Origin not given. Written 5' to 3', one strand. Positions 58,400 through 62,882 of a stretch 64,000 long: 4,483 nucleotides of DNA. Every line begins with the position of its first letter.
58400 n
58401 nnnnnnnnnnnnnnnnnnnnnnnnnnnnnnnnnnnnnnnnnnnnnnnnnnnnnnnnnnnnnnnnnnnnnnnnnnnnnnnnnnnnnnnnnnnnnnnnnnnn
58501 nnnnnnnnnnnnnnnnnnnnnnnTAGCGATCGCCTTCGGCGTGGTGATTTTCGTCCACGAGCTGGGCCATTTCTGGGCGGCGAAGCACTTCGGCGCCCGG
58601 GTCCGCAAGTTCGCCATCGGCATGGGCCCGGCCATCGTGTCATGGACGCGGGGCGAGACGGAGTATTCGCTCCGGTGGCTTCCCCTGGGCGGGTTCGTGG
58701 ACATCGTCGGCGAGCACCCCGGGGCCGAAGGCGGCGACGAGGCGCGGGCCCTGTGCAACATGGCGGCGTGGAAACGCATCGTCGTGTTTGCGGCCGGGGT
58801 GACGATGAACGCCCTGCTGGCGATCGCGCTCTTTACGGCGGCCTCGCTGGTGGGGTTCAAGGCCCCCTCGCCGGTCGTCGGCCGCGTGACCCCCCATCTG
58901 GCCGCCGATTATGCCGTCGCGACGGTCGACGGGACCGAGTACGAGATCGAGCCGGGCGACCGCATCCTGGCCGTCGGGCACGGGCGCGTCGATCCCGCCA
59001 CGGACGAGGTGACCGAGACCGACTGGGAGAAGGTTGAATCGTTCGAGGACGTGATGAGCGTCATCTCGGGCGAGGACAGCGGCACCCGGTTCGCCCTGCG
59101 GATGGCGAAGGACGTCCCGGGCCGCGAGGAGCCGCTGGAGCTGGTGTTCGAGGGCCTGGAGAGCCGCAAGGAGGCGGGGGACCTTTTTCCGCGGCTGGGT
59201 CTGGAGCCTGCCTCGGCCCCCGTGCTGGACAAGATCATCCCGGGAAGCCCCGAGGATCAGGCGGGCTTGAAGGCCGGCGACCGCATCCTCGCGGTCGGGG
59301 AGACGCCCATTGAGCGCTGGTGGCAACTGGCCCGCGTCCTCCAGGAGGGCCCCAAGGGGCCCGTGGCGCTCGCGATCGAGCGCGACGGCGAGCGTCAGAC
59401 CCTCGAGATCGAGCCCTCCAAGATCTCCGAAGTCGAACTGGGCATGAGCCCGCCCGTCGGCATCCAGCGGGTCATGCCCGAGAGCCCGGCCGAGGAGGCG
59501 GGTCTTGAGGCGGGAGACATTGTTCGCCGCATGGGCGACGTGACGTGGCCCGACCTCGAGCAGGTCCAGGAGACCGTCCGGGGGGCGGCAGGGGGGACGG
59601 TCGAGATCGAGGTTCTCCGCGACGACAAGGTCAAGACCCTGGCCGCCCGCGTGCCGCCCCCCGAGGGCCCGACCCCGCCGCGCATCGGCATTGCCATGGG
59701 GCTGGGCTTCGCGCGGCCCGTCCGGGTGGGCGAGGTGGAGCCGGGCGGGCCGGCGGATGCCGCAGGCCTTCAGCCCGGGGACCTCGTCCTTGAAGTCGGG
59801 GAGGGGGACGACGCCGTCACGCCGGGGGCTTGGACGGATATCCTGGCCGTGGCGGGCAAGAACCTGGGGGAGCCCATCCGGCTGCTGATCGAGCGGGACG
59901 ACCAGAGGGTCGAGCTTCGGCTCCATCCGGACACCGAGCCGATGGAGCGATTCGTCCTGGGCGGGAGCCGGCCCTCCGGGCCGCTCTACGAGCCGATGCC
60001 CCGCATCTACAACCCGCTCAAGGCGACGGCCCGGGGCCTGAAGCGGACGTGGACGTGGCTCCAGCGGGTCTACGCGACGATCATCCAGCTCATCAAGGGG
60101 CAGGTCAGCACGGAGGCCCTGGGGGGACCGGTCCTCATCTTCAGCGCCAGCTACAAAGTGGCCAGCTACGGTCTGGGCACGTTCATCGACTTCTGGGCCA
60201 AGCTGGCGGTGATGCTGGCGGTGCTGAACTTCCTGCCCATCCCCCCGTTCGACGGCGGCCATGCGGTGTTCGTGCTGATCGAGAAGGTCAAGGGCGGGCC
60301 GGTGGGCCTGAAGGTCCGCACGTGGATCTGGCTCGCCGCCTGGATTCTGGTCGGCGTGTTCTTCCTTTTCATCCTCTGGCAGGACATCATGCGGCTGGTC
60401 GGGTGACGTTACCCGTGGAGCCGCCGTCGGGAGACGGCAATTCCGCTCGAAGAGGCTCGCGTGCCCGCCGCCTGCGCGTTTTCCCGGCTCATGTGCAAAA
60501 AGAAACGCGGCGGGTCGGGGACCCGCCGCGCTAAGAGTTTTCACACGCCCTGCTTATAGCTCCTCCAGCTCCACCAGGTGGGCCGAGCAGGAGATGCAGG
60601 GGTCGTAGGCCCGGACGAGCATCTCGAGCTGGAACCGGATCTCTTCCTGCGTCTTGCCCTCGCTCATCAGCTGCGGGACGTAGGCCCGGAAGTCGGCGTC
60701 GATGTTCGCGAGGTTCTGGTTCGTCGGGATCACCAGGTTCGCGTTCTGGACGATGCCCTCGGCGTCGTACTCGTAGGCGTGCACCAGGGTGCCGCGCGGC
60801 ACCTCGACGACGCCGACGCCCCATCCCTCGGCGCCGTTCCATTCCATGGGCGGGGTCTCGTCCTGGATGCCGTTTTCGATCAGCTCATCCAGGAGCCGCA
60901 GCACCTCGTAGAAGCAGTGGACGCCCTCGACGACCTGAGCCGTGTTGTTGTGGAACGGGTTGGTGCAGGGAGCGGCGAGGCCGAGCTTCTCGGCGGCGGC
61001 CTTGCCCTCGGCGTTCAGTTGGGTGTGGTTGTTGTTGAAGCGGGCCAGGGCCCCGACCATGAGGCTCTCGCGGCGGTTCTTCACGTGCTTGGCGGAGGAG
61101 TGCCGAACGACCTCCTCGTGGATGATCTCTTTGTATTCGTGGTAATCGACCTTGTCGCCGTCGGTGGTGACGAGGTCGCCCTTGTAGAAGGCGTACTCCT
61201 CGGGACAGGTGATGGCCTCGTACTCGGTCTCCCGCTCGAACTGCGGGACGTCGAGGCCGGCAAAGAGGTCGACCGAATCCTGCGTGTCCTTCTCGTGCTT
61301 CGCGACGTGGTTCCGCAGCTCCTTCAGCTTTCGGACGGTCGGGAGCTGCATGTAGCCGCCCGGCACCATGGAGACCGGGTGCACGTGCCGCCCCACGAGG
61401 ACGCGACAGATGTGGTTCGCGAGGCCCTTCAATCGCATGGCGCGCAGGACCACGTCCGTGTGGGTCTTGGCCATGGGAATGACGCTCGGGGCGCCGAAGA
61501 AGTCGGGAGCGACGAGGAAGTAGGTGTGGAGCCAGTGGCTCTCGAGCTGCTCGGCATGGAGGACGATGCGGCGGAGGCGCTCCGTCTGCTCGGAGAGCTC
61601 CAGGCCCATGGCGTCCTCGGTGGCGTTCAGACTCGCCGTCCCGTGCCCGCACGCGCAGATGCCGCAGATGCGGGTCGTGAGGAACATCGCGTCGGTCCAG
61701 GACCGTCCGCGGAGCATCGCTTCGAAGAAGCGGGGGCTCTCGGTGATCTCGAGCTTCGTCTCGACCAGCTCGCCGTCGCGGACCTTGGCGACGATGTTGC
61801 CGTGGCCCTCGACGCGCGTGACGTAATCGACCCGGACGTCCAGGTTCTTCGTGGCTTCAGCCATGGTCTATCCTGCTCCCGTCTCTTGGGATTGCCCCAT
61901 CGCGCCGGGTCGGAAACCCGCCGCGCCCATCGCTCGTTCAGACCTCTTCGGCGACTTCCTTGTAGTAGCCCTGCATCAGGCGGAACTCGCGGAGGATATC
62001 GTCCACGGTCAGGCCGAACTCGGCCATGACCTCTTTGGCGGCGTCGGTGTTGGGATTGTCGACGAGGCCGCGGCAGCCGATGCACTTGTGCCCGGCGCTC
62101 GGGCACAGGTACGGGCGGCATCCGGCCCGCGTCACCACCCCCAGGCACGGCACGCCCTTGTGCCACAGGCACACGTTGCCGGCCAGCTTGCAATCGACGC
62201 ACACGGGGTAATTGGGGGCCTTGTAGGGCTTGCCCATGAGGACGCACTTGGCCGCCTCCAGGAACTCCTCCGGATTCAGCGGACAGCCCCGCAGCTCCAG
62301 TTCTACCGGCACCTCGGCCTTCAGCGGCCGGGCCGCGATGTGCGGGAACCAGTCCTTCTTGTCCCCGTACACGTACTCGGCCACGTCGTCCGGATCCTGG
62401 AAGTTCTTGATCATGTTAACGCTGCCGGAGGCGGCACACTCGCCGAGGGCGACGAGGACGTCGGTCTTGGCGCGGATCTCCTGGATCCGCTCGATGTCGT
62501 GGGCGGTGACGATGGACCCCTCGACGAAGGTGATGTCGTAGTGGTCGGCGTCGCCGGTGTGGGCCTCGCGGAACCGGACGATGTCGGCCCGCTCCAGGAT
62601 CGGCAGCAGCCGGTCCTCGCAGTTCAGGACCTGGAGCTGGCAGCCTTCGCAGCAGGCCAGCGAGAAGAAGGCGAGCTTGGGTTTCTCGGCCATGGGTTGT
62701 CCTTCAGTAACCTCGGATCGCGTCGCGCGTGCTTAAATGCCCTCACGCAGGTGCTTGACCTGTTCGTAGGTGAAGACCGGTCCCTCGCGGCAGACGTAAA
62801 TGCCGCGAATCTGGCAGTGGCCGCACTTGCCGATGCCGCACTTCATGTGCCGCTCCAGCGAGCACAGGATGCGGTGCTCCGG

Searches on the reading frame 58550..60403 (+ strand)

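Call 20: search_protein_families(library=pfam, proteins=[window:58550-60403:+], max_evalue=0.001)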
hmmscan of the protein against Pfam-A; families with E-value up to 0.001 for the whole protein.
window:58550-60403:+ (618 aa): 5 families
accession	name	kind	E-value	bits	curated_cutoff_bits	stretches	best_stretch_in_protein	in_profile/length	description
PF02163.28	Peptidase_M50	-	2.9e-50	171.1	27.2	1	1-597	11-214/221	Peptidase family M50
PF13180.12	PDZ_2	-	1.4e-29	102.6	27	3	303-366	14-78/80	PDZ domain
PF17820.7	PDZ_6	-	7.5e-27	93.3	27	3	305-357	2-54/54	PDZ domain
PF00595.29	PDZ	-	2e-22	79.8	23.2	3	225-276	28-80/81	PDZ domain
PF14685.13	PDZ_Tricorn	-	1.9e-07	31.4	25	0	311-361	30-83/88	Tricorn protease PDZ domain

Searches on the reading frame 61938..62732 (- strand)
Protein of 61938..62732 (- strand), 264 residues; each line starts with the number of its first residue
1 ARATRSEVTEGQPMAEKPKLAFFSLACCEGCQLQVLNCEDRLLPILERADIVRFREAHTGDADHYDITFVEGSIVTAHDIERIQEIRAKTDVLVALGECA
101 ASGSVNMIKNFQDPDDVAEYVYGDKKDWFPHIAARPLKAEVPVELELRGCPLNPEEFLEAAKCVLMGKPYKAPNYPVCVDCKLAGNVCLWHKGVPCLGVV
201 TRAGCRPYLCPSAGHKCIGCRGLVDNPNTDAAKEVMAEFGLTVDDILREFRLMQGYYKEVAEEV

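Call 20: search_protein_families(library=pfam, proteins=[window:61938-62732:-], max_evalue=0.001)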
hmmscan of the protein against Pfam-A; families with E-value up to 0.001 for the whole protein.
window:61938-62732:- (264 aa): 1 family
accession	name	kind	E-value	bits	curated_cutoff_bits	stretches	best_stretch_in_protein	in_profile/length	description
PF01058.29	Oxidored_q6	-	5.9e-22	78.2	27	1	28-160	1-124/128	NADH ubiquinone oxidoreductase, 20 Kd subunit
